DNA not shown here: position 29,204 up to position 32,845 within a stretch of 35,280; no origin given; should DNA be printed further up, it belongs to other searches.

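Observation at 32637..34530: Duplicated 3' gene end: ~60-nt near-identical copy of the C-terminus of the PVC cytochrome-c giant 1.8 kb downstream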

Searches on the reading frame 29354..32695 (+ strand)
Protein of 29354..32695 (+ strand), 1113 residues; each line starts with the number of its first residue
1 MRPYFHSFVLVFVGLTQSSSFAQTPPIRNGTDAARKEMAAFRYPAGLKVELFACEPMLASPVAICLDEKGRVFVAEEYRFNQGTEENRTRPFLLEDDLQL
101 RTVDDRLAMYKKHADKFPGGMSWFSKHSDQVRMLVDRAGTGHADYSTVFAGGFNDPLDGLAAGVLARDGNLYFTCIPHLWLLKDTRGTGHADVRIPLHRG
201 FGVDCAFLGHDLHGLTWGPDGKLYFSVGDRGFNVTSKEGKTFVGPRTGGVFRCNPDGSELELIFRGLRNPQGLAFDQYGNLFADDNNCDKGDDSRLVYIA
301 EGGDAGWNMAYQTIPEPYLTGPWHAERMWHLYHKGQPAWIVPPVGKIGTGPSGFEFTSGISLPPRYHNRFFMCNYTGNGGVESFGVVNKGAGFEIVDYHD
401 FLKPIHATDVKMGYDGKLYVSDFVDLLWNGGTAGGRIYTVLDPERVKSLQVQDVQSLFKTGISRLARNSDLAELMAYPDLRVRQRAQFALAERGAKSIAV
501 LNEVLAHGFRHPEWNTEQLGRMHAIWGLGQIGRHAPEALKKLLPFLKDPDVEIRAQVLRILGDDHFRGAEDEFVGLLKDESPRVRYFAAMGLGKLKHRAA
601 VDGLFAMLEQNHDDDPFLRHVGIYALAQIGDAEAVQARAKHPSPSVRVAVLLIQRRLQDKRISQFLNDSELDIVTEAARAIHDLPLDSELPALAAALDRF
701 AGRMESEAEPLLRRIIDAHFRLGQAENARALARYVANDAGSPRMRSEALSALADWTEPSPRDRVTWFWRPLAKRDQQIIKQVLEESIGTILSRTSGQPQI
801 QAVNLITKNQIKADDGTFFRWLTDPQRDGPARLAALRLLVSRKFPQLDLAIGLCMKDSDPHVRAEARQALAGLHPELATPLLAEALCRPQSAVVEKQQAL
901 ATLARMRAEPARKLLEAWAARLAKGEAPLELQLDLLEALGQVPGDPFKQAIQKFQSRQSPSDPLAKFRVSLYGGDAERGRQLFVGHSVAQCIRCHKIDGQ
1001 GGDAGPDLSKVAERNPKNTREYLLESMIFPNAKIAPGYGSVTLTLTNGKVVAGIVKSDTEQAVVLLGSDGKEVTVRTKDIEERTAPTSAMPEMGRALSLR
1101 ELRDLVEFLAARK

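Call 12: search_protein_families(library=pfam, proteins=[window:29354-32695:+], max_evalue=0.01)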
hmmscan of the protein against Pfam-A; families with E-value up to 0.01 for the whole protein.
window:29354-32695:+ (1113 aa): 8 families
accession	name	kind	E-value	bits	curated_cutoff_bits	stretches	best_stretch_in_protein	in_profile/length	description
PF23500.1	DUF7133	-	1.1e-34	120.8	27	1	36-424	4-348/385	Domain of unknown function (DUF7133)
PF13646.12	HEAT_2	-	7.1e-25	87.5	27.7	3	576-637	8-66/88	HEAT repeats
PF02985.28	HEAT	-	6.5e-13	48.1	23.5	0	573-595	5-27/31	HEAT repeat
PF07995.17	GSDH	-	1.7e-08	34.6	25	1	213-420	117-321/332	Glucose / Sorbosone dehydrogenase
PF13513.12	HEAT_EZ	-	8.7e-08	33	27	0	521-562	4-53/55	HEAT-like repeat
PF00034.26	Cytochrom_C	-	4.9e-06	28.2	21.3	1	976-1021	1-43/90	Cytochrome c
PF13442.11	Cytochrome_CBB3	-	0.00058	20.6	27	0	976-1025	3-39/68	Cytochrome C oxidase, cbb3-type, subunit III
PF12717.13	Cnd1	-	0.00077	20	26.4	0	575-629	28-85/162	non-SMC mitotic condensation complex subunit 1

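Call 13: search_protein_families(library=ncbifam, proteins=[window:29354-32695:+], max_evalue=0.01)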
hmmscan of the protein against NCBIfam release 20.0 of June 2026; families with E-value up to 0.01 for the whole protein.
window:29354-32695:+ (1113 aa): 9 families
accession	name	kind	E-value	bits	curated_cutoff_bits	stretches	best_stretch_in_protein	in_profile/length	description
TIGR02604.1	Piru_Ver_Nterm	subfamily_domain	7.1e-47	160.5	122.2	2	126-439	44-362/367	PVC-type heme-binding CxxCH protein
TIGR02603.1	CxxCH_TIGR02603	domain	2.3e-29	102.1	68.15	1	974-1110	1-132/134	putative heme-binding domain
NF010374.0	PRK13800.1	equivalog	7.7e-09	34.3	1196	1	538-754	623-834/898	fumarate reductase/succinate dehydrogenase flavoprotein subunit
NF033206.1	ScyE_fam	subfamily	1.5e-07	31.3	80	1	214-283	210-268/333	ScyD/ScyE family protein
TIGR03606.1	non_repeat_PQQ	subfamily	4.3e-06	25.8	434.55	1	263-308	225-268/454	glucose/sorbosone family PQQ-dependent dehydrogenase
NF045915.1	PhycobilmeDegNblB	equivalog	4.6e-06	26.3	300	0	517-584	143-208/214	phycobilisome degradation protein NblB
NF045662.1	DVU0298_fam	equivalog_domain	6.4e-06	25.9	75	1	519-582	123-190/213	DVU0298 family protein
TIGR04485.1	thiosulf_SoxX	equivalog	2.7e-05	24.8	61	1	989-1046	3-64/78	sulfur oxidation c-type cytochrome SoxX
NF058502.1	phyc_lyase_CpcE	equivalog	4.9e-05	23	330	0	585-637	59-108/260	C-phycocyanin alpha-cysteine-84 phycocyanobilin lyase subunit CpcE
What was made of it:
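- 29354..32695 (+): Intact 1113-aa PVC-type heme-binding CxxCH protein. It has a TIGR02604 N-terminal domain (DUF7133), HEAT repeats and a C-terminal TIGR02603 heme domain with the motif CIRCH. Calls 12 and 13: TIGR02604 scores 160.5 bits against a cutoff of 122.2, and TIGR02603 scores 102.1 against 68.15 over residues 974-1110.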

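Call 15: find_encoding_contigs(protein=window:29354-32695:+, flank=10000, max_places=6)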
Protein window:29354-32695:+ (1113 aa): no gene with exactly this product is on record in the collection.

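Call 19: find_homologous_proteins(query=window:29354-32695:+, max_evalue=1e-10)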
Query window:29354-32695:+ (1113 aa): 4992 proteins with E <= 1e-10 among 8000 candidates; the best 120 are listed.
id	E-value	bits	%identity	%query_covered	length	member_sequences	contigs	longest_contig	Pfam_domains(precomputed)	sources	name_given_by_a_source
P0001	0.0e+0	2577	100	100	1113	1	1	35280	PF02985.29,PF23500.2,PF13513.13,PF13646.13,PF00034.27,PF07995.18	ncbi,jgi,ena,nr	ncbi:MAG TPA: HEAT repeat domain-containing protein [Gemmataceae bacterium]|nr:HEAT repeat domain-co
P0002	0.0e+0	1641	65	100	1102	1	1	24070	PF02985.29,PF23500.2,PF13646.13,PF00034.27,PF07995.18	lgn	-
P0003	0.0e+0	1581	64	97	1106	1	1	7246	PF02985.29,PF23500.2,PF13646.13,PF00034.27,PF07995.18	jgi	jgi:quinoprotein glucose dehydrogenase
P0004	0.0e+0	1567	62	99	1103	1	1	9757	PF12717.14,PF02985.29,PF23500.2,PF13646.13,PF00034.27,PF07995.18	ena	-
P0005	0.0e+0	1557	63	98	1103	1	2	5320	PF02985.29,PF23500.2,PF13442.12,PF13646.13,PF00034.27,PF07995.18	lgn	-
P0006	0.0e+0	1548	64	96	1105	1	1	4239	PF02985.29,PF23500.2,PF13646.13,PF00034.27,PF07995.18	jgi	jgi:quinoprotein glucose dehydrogenase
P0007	0.0e+0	1536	64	98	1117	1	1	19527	PF02985.29,PF23500.2,PF13513.13,PF13646.13,PF00034.27,PF07995.18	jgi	jgi:quinoprotein glucose dehydrogenase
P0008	0.0e+0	1504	60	99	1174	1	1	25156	PF02985.29,PF23500.2,PF13513.13,PF13646.13,PF00034.27,PF07995.18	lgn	-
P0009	0.0e+0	1441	61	96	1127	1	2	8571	PF12717.14,PF02985.29,PF23500.2,PF13442.12,PF13646.13,PF00034.27,PF07995.18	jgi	jgi:quinoprotein glucose dehydrogenase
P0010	0.0e+0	1437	60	97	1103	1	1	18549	PF00514.30,PF02985.29,PF23500.2,PF13646.13,PF00034.27,PF07995.18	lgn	-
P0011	0.0e+0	1424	58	98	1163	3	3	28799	PF02985.29,PF23500.2,PF13646.13,PF00034.27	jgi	-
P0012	0.0e+0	1412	57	98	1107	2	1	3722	PF02985.29,PF23500.2,PF03130.23,PF13646.13,PF00034.27,PF07995.18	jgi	-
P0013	0.0e+0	1408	57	98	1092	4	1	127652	PF02985.29,PF23500.2,PF03130.23,PF13513.13,PF13442.12,PF13646.13,PF00034.27,PF07995.18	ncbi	-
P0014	0.0e+0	1386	57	98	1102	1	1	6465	PF02985.29,PF23500.2,PF03130.23,PF13646.13,PF00034.27,PF07995.18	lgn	-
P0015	0.0e+0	1384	57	99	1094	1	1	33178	PF02985.29,PF23500.2,PF13646.13,PF00034.27,PF07995.18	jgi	-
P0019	0.0e+0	1369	75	73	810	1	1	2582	PF12717.14,PF02985.29,PF13646.13,PF00034.27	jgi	jgi:quinoprotein glucose dehydrogenase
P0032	0.0e+0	1347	56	98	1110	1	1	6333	PF02985.29,PF23500.2,PF13646.13,PF00034.27,PF07995.18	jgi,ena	-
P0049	0.0e+0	1329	54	100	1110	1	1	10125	PF02985.29,PF23500.2,PF13442.12,PF13646.13,PF00034.27,PF07995.18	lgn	-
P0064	0.0e+0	1310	55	98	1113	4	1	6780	PF02985.29,PF23500.2,PF13513.13,PF13646.13,PF00034.27,PF07995.18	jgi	-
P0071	0.0e+0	1307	54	99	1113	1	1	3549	PF02985.29,PF23500.2,PF13646.13,PF00034.27,PF07995.18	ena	-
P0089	0.0e+0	1283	52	100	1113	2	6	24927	PF02985.29,PF23500.2,PF13513.13,PF13646.13,PF00034.27,PF07995.18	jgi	jgi:quinoprotein glucose dehydrogenase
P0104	0.0e+0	1272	54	98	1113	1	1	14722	PF02985.29,PF23500.2,PF03130.23,PF13646.13,PF00034.27,PF07995.18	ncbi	-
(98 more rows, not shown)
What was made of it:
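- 29354..32695 (+): Call 19: P0001 is 100% identical and is named as a Gemmataceae MAG protein.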

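Call 23: find_encoding_contigs(protein=P0019, flank=10000, max_places=3)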
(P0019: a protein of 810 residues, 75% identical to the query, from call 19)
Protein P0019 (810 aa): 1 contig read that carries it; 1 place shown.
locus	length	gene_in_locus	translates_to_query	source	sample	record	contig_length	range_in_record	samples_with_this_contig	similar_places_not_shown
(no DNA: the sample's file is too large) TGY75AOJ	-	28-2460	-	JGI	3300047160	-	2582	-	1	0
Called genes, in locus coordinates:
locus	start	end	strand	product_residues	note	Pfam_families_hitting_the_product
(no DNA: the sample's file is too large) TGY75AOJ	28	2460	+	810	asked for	PF12717:Cnd1 (faint), PF02985:HEAT (faint), PF13646:HEAT_2, PF00034:Cytochrom_C (faint), PF13646:HEAT_2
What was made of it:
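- Tried and rejected: The nearest relative, P0019 (75% identical), sits on a 2.6-kb contig whose DNA is unavailable (call 23).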

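Call 24: find_encoding_contigs(protein=P0002, flank=10000, max_places=3)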
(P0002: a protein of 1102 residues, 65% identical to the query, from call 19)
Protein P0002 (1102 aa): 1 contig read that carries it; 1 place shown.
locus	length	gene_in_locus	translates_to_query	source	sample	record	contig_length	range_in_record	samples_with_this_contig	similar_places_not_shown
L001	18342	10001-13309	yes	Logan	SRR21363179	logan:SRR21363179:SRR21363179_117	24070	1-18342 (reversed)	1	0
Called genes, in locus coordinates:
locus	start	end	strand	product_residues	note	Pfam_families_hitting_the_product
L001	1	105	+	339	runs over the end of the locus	PF18152:DAHP_snth_FXD, PF00793:DAHP_synth_1, PF03102:NeuB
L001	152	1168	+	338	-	PF18152:DAHP_snth_FXD, PF00793:DAHP_synth_1, PF03102:NeuB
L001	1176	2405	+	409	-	-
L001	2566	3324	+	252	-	PF00121:TIM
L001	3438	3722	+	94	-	PF03840:SecG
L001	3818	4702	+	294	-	PF03755:YicC-like_N, PF08340:YicC-like_C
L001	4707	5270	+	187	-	PF00625:Guanylate_kin, PF13238:AAA_18 (weak)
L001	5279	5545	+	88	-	PF01192:RNA_pol_Rpb6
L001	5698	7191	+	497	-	-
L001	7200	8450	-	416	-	PF00926:DHBP_synthase, PF00925:GTP_cyclohydro2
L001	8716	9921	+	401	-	PF07994:NAD_binding_5, PF01658:Inos-1-P_synth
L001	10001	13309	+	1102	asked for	PF23500:DUF7133, PF07995:GSDH (weak), PF02985:HEAT (faint), PF13646:HEAT_2, PF00034:Cytochrom_C (faint)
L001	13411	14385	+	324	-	PF13243:SQHop_cyclase_C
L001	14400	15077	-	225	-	PF00535:Glycos_transf_2, PF10111:Glyco_tranf_2_2 (faint), PF13641:Glyco_tranf_2_3 (weak)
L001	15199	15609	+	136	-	PF03692:CxxCxxCC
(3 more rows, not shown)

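Call 25: find_encoding_contigs(protein=P0007, flank=10000, max_places=3)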
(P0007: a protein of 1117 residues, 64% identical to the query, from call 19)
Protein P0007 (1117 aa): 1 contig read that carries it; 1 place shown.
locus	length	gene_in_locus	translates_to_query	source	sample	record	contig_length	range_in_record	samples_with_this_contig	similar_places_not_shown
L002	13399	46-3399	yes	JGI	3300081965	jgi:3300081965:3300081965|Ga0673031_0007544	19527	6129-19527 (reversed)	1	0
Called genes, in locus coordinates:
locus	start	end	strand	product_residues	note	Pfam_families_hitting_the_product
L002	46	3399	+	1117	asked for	PF13513:HEAT_EZ (faint), PF23500:DUF7133, PF07995:GSDH, PF02985:HEAT (faint), PF13646:HEAT_2, PF00034:Cytochrom_C (faint)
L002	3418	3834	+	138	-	-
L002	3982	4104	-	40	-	-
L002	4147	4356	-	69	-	-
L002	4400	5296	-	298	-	-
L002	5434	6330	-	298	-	-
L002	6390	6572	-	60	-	-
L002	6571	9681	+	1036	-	PF13088:BNR_2 (faint), PF14870:PSII_BNR (faint), PF02012:BNR (faint), PF15902:Sortilin-Vps10, PF00595:PDZ (weak), PF13180:PDZ_2, PF17820:PDZ_6, PF15902:Sortilin-Vps10 (weak), +1 more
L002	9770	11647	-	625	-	PF08534:Redoxin (faint), PF00578:AhpC-TSA, PF13905:Thioredoxin_8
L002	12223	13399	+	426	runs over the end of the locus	PF13562:NTP_transf_4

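Call 26: find_encoding_contigs(protein=P0008, flank=10000, max_places=3)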
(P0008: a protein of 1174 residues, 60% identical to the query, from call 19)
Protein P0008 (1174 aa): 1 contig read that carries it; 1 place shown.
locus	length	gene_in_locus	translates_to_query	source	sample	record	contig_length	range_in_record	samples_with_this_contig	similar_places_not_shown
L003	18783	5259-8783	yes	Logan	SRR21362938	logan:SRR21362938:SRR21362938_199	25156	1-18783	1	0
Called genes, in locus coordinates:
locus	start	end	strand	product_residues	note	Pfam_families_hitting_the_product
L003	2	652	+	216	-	?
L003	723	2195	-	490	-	PF07394:DUF1501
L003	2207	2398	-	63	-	-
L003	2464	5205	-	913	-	PF07635:PSCyt1, PF07583:PSCyt2, PF07587:PSD1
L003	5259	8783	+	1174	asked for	PF23500:DUF7133, PF07995:GSDH, PF02985:HEAT (faint), PF13513:HEAT_EZ (faint), PF13646:HEAT_2, PF00034:Cytochrom_C (faint)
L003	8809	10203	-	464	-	PF13727:CoA_binding_3, PF02397:Bac_transf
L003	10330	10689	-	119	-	PF01740:STAS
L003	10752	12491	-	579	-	PF05524:PEP-utilisers_N, PF00391:PEP-utilizers, PF02896:PEP-utilizers_C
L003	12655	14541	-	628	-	PF00578:AhpC-TSA, PF08534:Redoxin, PF13905:Thioredoxin_8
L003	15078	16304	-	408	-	PF00817:IMS, PF21999:IMS_HHH_1, PF11799:IMS_C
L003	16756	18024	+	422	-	PF00291:PALP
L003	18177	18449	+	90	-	PF02597:ThiS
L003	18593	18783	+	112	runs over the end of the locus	-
